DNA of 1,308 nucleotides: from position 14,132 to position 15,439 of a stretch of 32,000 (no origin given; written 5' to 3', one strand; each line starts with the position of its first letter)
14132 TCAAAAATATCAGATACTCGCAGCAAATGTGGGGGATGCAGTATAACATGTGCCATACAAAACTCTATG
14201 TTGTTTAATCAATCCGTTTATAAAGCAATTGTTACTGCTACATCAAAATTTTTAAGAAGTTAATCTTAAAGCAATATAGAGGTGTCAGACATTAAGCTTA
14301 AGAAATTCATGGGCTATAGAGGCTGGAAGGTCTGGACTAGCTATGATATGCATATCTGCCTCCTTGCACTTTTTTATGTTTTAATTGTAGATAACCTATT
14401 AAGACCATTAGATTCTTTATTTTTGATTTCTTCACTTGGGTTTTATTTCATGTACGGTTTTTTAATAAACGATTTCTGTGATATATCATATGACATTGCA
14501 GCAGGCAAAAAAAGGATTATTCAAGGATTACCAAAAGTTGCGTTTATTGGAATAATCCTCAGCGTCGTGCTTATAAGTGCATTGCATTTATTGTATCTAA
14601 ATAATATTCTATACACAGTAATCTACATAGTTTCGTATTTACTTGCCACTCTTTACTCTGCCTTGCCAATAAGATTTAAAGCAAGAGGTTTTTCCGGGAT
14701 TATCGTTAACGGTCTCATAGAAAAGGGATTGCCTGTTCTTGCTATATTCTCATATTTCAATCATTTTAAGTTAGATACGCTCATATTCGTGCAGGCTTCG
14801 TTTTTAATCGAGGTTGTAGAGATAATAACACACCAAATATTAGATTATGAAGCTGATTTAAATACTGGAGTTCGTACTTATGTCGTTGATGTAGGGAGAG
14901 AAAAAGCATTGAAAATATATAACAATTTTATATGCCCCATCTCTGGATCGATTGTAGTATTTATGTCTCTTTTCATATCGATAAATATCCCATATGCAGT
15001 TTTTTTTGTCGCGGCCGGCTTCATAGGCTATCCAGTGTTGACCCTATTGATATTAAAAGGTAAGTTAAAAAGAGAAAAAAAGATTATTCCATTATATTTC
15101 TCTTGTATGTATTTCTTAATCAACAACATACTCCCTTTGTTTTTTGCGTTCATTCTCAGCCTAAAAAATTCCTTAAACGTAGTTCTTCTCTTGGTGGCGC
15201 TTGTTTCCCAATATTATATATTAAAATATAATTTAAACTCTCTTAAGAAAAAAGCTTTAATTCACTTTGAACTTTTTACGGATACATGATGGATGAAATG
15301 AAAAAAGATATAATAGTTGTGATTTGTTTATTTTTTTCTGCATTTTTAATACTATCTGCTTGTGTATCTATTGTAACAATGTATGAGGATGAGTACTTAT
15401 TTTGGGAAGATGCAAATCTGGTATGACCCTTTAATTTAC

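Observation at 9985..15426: Divergent rSAM-UbiA-GT-C / GT4-methyltransferase-DUF362 module: candidate undescribed lipid-linked glycan (polyprenyl-phospho-sugar type) pathway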

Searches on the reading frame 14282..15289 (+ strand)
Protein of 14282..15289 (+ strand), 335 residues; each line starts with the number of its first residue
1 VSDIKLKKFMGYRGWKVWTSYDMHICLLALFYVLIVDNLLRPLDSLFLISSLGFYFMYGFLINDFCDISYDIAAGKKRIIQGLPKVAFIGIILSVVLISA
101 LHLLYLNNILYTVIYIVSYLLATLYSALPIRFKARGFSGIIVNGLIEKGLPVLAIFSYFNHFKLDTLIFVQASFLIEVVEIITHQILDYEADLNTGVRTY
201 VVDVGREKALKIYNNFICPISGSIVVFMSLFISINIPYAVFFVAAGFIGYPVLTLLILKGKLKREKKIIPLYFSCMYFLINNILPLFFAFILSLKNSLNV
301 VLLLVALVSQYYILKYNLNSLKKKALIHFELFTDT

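Call 4: search_protein_families(library=pfam, proteins=[window:14282-15289:+], max_evalue=0.01)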
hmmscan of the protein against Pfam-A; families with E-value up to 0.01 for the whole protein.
window:14282-15289:+ (335 aa): 1 family
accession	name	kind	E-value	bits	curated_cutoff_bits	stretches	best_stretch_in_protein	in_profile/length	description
PF01040.23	UbiA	-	4.6e-14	52.8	34.2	1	45-250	20-227/250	UbiA prenyltransferase family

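Call 7: search_protein_families(library=ncbifam, proteins=[window:14282-15289:+], max_evalue=0.001)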
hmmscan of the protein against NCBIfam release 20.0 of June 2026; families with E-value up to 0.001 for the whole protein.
window:14282-15289:+ (335 aa): 3 families
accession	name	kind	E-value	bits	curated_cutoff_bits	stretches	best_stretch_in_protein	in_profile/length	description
NF009516.0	PRK12875.1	equivalog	3.8e-10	39.3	205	1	56-235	69-245/292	prenyltransferase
NF005742.0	PRK07566.1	equivalog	5.6e-07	29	313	1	61-227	84-252/315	chlorophyll synthase ChlG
TIGR01476.1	chlor_syn_BchG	subfamily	3.7e-06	26.6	212.3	1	59-224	54-221/283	(bacterio)chlorophyll synthase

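Call 9: find_encoding_contigs(protein=window:14282-15289:+, flank=10000, max_places=6)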
Protein window:14282-15289:+ (335 aa): 6 contigs read that carry it; 4 places shown.
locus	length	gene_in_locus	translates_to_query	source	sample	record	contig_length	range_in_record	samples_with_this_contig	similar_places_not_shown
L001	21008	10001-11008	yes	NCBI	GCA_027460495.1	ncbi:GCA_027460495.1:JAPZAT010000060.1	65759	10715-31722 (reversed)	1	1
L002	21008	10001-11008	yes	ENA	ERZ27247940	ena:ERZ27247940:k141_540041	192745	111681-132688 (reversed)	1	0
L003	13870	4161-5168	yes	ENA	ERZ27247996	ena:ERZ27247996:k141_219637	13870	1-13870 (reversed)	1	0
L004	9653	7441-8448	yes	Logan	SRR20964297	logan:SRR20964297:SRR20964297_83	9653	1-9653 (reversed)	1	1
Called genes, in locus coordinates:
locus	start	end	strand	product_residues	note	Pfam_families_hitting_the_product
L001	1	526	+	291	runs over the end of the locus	PF00701:DHDPS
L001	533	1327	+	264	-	PF01113:DapB_N, PF05173:DapB_C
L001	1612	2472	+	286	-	PF23435:DUF7121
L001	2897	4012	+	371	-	PF00535:Glycos_transf_2, PF13641:Glyco_tranf_2_3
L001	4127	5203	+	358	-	PF04055:Radical_SAM, PF13186:SPASM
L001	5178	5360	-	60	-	-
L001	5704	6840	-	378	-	PF04015:DUF362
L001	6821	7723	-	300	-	PF08241:Methyltransf_11, PF13649:Methyltransf_25 (weak)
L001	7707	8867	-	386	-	PF13439:Glyco_transf_4, PF20706:GT4-conflict (weak), PF00534:Glycos_transf_1, PF13692:Glyco_trans_1_4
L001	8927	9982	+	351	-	PF04055:Radical_SAM, PF13353:Fer4_12 (weak)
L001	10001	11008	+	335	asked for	PF01040:UbiA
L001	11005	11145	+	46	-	-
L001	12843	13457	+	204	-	-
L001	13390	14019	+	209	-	-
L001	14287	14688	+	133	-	-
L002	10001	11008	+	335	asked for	PF01040:UbiA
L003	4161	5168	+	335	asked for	PF01040:UbiA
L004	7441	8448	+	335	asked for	PF01040:UbiA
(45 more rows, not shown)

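Call 10: find_homologous_proteins(query=window:14282-15289:+, max_evalue=0.001)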
Query window:14282-15289:+ (335 aa): 96 proteins with E <= 0.001 among 6576 candidates.
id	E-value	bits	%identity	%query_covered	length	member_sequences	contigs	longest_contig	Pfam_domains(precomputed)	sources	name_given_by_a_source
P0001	3.8e-207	705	100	100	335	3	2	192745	PF01040.24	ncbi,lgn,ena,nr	ncbi:MAG: UbiA family prenyltransferase [Candidatus Methanoperedens sp.]|nr:UbiA family prenyltransf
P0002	2.0e-160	552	80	97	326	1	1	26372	PF01040.24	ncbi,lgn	-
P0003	3.1e-157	541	76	97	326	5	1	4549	PF01040.24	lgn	-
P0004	1.2e-137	477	66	99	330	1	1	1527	PF01040.24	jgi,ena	-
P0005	7.3e-136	471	69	97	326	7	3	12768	PF01040.24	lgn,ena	-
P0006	4.2e-135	469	67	99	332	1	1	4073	PF01040.24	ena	-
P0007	1.8e-133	463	65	99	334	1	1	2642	PF01040.24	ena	-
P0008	2.6e-133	463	67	99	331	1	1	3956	PF01040.24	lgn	-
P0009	3.6e-133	462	65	99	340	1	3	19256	PF01040.24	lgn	-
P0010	8.7e-132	458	67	97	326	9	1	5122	PF01040.24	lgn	-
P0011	4.3e-130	452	62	99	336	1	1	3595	PF01040.24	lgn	-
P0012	5.5e-127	442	63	99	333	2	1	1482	PF01040.24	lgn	-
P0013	5.7e-127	442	61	99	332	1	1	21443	PF01040.24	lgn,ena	-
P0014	3.9e-126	439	65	97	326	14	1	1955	PF01040.24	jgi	-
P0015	6.4e-126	439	63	97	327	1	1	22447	PF01040.24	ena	-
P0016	1.1e-124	435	62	99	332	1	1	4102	PF01040.24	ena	-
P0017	3.2e-124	433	65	94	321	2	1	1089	PF01040.24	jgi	jgi:4-hydroxybenzoate polyprenyltransferase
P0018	8.9e-124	431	61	99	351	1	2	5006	PF01040.24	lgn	-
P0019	4.6e-123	429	60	99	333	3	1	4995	PF01040.24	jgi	-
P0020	8.0e-121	422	61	99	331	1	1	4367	PF01040.24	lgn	-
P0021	3.1e-120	420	61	99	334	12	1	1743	PF01040.24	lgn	-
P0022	3.6e-120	420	63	97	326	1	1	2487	PF01040.24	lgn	-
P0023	5.6e-120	419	61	99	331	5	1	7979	PF01040.24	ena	-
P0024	2.4e-119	417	60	99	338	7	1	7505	PF01040.24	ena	-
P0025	8.0e-119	415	60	99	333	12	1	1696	PF01040.24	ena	-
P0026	4.1e-118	413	62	94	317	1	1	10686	PF01040.24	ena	-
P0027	1.0e-117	412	59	99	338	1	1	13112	PF01040.24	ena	-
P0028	2.2e-117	410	63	97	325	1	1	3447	PF01040.24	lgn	-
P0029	7.9e-117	409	62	99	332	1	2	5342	PF01040.24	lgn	-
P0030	2.3e-116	407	57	99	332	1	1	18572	PF01040.24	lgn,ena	-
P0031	3.0e-116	407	59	100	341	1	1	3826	PF01040.24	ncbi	-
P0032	8.3e-116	405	61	93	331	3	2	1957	PF01040.24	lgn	-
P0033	3.7e-115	403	59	99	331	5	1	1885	PF01040.24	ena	-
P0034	5.1e-115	403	62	94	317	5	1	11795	PF01040.24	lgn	-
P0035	9.2e-115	402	56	99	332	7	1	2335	PF01040.24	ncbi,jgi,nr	ncbi:MAG: hypothetical protein DRH15_12815 [Deltaproteobacteria bacterium]|nr:MAG: hypothetical prot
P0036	9.3e-115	402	60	93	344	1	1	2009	PF01040.24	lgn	-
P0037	1.6e-114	401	58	100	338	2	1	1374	PF01040.24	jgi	jgi:4-hydroxybenzoate polyprenyltransferase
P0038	8.0e-114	399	58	98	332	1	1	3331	PF01040.24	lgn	-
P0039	1.3e-113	398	58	99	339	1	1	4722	PF01040.24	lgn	-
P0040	1.4e-112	395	60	96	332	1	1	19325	PF01040.24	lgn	-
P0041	1.9e-112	394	58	96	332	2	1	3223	PF01040.24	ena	-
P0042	2.5e-112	394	59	93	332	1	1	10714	PF01040.24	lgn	-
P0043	5.9e-112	393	57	97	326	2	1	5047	PF01040.24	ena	-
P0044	1.3e-111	391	60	97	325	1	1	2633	PF01040.24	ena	-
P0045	2.2e-111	391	57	99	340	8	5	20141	PF01040.24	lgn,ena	-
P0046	4.9e-111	390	59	93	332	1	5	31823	PF01040.24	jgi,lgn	-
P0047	6.0e-111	389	61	94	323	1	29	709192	PF01040.24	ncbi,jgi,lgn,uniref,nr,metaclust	ncbi:4-hydroxybenzoate polyprenyltransferase-like prenyltransferase [Candidatus Methanoperedens nitr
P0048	8.7e-111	389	59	93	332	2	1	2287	PF01040.24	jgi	jgi:1,4-dihydroxy-2-naphthoate octaprenyltransferase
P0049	4.4e-110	386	58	99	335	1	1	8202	PF01040.24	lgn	-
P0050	2.7e-109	384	58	98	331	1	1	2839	PF01040.24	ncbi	-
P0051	4.6e-109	383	57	99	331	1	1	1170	PF01040.24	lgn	-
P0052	5.7e-109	383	55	99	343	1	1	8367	PF01040.24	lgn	-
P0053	2.0e-108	381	61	93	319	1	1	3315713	PF01040.24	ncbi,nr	ncbi:MAG: UbiA family prenyltransferase [Candidatus Methanoperedens sp.]|nr:UbiA family prenyltransf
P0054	3.0e-108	380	58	99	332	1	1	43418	PF01040.24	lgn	-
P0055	3.1e-108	380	58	98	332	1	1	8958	PF01040.24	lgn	-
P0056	4.6e-108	380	57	94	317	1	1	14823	PF01040.24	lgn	-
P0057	8.1e-108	379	59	94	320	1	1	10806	PF01040.24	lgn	-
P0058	2.0e-107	378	56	99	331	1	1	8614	PF01040.24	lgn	-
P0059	2.1e-107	378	54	97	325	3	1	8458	PF01040.24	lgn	-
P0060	8.1e-107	376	58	98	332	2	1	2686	PF01040.24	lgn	-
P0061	5.6e-106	373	58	92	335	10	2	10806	PF01040.24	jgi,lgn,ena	-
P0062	8.8e-106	372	58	97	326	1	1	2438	PF01040.24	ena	-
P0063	1.8e-105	371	55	99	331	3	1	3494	PF01040.24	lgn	-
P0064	2.7e-105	371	58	94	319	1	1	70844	PF01040.24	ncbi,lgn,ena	-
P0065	3.3e-105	370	55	98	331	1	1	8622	PF01040.24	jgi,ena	-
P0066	4.0e-104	367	58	94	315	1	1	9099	PF01040.24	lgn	-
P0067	9.1e-104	366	52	97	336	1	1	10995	PF01040.24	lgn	-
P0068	1.4e-103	365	60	90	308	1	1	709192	PF01040.24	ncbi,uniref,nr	ncbi:UbiA family prenyltransferase [Candidatus Methanoperedens nitratireducens]|uniref:UbiA family p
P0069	1.5e-103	365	55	96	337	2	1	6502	PF01040.24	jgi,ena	-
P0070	1.5e-103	365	55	97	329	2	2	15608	PF01040.24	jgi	jgi:4-hydroxybenzoate polyprenyltransferase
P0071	3.5e-103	364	61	93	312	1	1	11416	PF01040.24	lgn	-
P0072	3.9e-103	364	56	99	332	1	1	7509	PF01040.24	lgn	-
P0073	1.9e-102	361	58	93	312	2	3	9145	PF01040.24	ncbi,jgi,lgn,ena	-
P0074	1.7e-100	355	52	97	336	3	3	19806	PF01040.24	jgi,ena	-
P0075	1.8e-99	352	55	94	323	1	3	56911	PF01040.24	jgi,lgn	-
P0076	2.6e-99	351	52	98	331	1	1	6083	PF01040.24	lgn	-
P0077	1.2e-97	346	52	97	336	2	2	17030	PF01040.24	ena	-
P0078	1.7e-97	345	52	98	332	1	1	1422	PF01040.24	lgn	-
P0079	6.3e-97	343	49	99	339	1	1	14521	PF01040.24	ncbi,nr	ncbi:MAG: hypothetical protein EFT35_02805 [Methanophagales archaeon ANME-1-THS]|nr:MAG: hypothetica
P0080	1.5e-96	342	51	96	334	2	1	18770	PF01040.24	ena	-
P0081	1.2e-94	336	45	98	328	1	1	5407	PF01040.24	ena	-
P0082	8.0e-94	333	48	97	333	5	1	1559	PF01040.24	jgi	-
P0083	1.6e-92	329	51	96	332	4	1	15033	PF01040.24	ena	-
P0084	1.4e-91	326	53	92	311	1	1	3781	PF01040.24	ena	-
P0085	3.4e-91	324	57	83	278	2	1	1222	PF01040.24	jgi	-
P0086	5.2e-91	324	51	93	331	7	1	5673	PF01040.24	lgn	-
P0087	1.2e-90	323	49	98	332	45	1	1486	PF01040.24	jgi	-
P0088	1.3e-90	323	52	92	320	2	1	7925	PF01040.24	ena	-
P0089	2.1e-89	319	49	98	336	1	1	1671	PF01040.24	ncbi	-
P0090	2.7e-88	315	42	99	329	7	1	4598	PF01040.24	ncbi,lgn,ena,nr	ncbi:MAG TPA: hypothetical protein ENF26_04600 [Methanomicrobia archaeon]|nr:hypothetical protein [M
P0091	2.9e-88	315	49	93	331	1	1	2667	PF01040.24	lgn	-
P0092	1.0e-83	300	52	97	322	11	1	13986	PF01040.24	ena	-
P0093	2.3e-78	282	50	87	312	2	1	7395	PF01040.24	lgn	-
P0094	3.1e-78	282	54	77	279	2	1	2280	PF01040.24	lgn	-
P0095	4.6e-43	166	36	93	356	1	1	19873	PF01040.24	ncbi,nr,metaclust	ncbi:1,4-dihydroxy-2-naphthoate octaprenyltransferase [Thaumarchaeota archaeon SCGC AB-539-E09]|nr:1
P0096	5.2e-43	166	37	94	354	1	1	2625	PF01040.24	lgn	-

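Call 11: find_encoding_contigs(protein=P0047, flank=10000, max_places=2)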
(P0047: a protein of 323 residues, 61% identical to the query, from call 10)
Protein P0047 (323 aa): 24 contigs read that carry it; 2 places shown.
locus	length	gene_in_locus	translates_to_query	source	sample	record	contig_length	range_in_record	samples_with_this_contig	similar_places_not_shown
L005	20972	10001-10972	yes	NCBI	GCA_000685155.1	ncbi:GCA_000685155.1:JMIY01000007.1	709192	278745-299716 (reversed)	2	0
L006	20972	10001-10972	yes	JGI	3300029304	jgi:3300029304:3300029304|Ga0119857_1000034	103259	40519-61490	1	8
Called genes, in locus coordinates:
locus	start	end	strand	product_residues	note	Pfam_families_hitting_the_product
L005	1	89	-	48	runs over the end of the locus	-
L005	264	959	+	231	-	PF08745:PIN_5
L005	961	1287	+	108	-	-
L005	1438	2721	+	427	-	PF18120:DUF5597 (faint), PF26094:HTH_TSHZ3 (faint)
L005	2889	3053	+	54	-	-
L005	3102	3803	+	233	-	PF00535:Glycos_transf_2, PF13641:Glyco_tranf_2_3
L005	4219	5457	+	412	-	PF00535:Glycos_transf_2, PF13641:Glyco_tranf_2_3, PF13632:Glyco_trans_2_3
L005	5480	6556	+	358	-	PF04055:Radical_SAM, PF13186:SPASM (weak)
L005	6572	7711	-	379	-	PF04015:DUF362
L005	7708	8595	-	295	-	PF08241:Methyltransf_11, PF13649:Methyltransf_25 (weak)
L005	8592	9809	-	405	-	PF13439:Glyco_transf_4, PF13579:Glyco_trans_4_4, PF20706:GT4-conflict, PF00534:Glycos_transf_1, PF13692:Glyco_trans_1_4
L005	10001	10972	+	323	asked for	PF01040:UbiA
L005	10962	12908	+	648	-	PF02366:PMT, PF13231:PMT_2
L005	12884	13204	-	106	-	PF12838:Fer4_7 (weak), PF13187:Fer4_9 (weak), PF14697:Fer4_21 (weak), PF00037:Fer4 (weak)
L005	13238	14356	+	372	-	PF00890:FAD_binding_2, PF01266:DAO, PF01494:FAD_binding_3, PF01946:Thi4 (weak), PF05834:Lycopene_cycl, PF07992:Pyr_redox_2 (weak), PF12831:FAD_oxidored, PF22578:GGR_cat, +3 more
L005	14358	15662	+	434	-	-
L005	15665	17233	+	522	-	PF01663:Phosphodiest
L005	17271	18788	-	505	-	PF01554:MatE (weak), PF01943:Polysacc_synt, PF13440:Polysacc_synt_3, PF01554:MatE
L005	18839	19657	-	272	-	-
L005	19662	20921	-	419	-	PF07705:CARDB (faint)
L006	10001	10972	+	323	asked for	PF01040:UbiA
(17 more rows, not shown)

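Call 12: find_encoding_contigs(protein=P0079, flank=10000, max_places=2)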
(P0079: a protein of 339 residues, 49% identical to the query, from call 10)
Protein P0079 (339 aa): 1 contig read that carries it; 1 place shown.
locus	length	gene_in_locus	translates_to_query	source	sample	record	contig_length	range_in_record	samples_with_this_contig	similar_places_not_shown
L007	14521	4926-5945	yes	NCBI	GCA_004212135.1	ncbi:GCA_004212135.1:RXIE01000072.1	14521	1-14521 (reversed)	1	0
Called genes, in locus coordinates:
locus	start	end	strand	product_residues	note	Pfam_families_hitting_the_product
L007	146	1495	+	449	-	PF00112:Peptidase_C1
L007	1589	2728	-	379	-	PF04015:DUF362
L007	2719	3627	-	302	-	PF08241:Methyltransf_11, PF13649:Methyltransf_25, PF13847:Methyltransf_31 (faint)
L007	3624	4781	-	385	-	PF13439:Glyco_transf_4, PF13579:Glyco_trans_4_4, PF20706:GT4-conflict, PF00534:Glycos_transf_1, PF13692:Glyco_trans_1_4, PF13524:Glyco_trans_1_2 (faint)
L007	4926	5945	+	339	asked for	PF01040:UbiA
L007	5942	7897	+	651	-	PF02366:PMT, PF13231:PMT_2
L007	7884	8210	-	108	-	PF12838:Fer4_7 (weak), PF14697:Fer4_21 (weak)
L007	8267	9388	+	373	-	PF00890:FAD_binding_2, PF01266:DAO, PF01494:FAD_binding_3, PF03486:HI0933_like (weak), PF07992:Pyr_redox_2 (weak), PF12831:FAD_oxidored, PF13450:NAD_binding_8 (weak), PF22578:GGR_cat, +3 more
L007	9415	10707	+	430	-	-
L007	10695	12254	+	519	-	PF01663:Phosphodiest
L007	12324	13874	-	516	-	PF01943:Polysacc_synt, PF01554:MatE (weak), PF13440:Polysacc_synt_3, PF01554:MatE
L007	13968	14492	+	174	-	PF04307:YdjM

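Call 13: find_encoding_contigs(protein=P0095, flank=10000, max_places=2)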
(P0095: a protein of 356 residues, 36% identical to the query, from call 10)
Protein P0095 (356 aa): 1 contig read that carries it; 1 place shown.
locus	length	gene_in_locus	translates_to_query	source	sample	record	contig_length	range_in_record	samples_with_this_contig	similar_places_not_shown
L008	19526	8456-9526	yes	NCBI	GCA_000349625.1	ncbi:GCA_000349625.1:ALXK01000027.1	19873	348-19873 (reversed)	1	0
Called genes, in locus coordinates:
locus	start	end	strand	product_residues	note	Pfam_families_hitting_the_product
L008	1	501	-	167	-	PF01209:Ubie_methyltran (weak), PF13847:Methyltransf_31, PF08241:Methyltransf_11, PF08242:Methyltransf_12 (weak), PF13649:Methyltransf_25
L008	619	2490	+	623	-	PF02129:Peptidase_S15, PF08530:PepX_C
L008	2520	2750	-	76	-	-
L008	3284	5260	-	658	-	-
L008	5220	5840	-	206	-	-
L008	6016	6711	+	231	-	PF01209:Ubie_methyltran (weak), PF13489:Methyltransf_23 (weak), PF13847:Methyltransf_31, PF08241:Methyltransf_11, PF08242:Methyltransf_12 (weak), PF13649:Methyltransf_25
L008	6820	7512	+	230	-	-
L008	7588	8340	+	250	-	PF01209:Ubie_methyltran, PF13489:Methyltransf_23, PF08241:Methyltransf_11, PF08242:Methyltransf_12, PF13649:Methyltransf_25, PF13847:Methyltransf_31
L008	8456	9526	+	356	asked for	PF01040:UbiA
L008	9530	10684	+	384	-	PF20706:GT4-conflict (weak), PF00534:Glycos_transf_1, PF13692:Glyco_trans_1_4, PF13524:Glyco_trans_1_2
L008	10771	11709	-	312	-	PF01073:3Beta_HSD, PF01370:Epimerase, PF02719:Polysacc_synt_2, PF04321:RmlD_sub_bind, PF13460:NAD_binding_10, PF16363:GDP_Man_Dehyd, PF07993:NAD_binding_4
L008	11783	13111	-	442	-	PF01593:Amino_oxidase, PF07992:Pyr_redox_2 (faint), PF13450:NAD_binding_8, PF03275:GLF (faint)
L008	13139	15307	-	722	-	-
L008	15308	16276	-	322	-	-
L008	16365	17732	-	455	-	PF00884:Sulfatase, PF01663:Phosphodiest, PF16347:SGSH_C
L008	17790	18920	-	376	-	PF04055:Radical_SAM, PF13186:SPASM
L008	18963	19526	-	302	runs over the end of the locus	PF00535:Glycos_transf_2, PF13641:Glyco_tranf_2_3, PF13632:Glyco_trans_2_3 (weak)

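Call 18: search_solved_structures(query=A1, max_evalue=10, show_alignments=2)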
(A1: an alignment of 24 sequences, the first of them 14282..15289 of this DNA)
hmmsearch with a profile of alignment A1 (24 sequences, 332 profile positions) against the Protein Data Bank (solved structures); distinct sequences matched with E-value up to 10: 3.
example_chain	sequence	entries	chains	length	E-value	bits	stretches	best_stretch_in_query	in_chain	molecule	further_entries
4tq3_A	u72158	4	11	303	4.6e-07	32.6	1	42-282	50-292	Prenyltransferase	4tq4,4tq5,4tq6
9sau_C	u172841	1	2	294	4e-06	29.5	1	55-248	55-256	Chlorophyll a synthase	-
9sas_C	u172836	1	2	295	4e-06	29.4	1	55-248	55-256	Chlorophyll a synthase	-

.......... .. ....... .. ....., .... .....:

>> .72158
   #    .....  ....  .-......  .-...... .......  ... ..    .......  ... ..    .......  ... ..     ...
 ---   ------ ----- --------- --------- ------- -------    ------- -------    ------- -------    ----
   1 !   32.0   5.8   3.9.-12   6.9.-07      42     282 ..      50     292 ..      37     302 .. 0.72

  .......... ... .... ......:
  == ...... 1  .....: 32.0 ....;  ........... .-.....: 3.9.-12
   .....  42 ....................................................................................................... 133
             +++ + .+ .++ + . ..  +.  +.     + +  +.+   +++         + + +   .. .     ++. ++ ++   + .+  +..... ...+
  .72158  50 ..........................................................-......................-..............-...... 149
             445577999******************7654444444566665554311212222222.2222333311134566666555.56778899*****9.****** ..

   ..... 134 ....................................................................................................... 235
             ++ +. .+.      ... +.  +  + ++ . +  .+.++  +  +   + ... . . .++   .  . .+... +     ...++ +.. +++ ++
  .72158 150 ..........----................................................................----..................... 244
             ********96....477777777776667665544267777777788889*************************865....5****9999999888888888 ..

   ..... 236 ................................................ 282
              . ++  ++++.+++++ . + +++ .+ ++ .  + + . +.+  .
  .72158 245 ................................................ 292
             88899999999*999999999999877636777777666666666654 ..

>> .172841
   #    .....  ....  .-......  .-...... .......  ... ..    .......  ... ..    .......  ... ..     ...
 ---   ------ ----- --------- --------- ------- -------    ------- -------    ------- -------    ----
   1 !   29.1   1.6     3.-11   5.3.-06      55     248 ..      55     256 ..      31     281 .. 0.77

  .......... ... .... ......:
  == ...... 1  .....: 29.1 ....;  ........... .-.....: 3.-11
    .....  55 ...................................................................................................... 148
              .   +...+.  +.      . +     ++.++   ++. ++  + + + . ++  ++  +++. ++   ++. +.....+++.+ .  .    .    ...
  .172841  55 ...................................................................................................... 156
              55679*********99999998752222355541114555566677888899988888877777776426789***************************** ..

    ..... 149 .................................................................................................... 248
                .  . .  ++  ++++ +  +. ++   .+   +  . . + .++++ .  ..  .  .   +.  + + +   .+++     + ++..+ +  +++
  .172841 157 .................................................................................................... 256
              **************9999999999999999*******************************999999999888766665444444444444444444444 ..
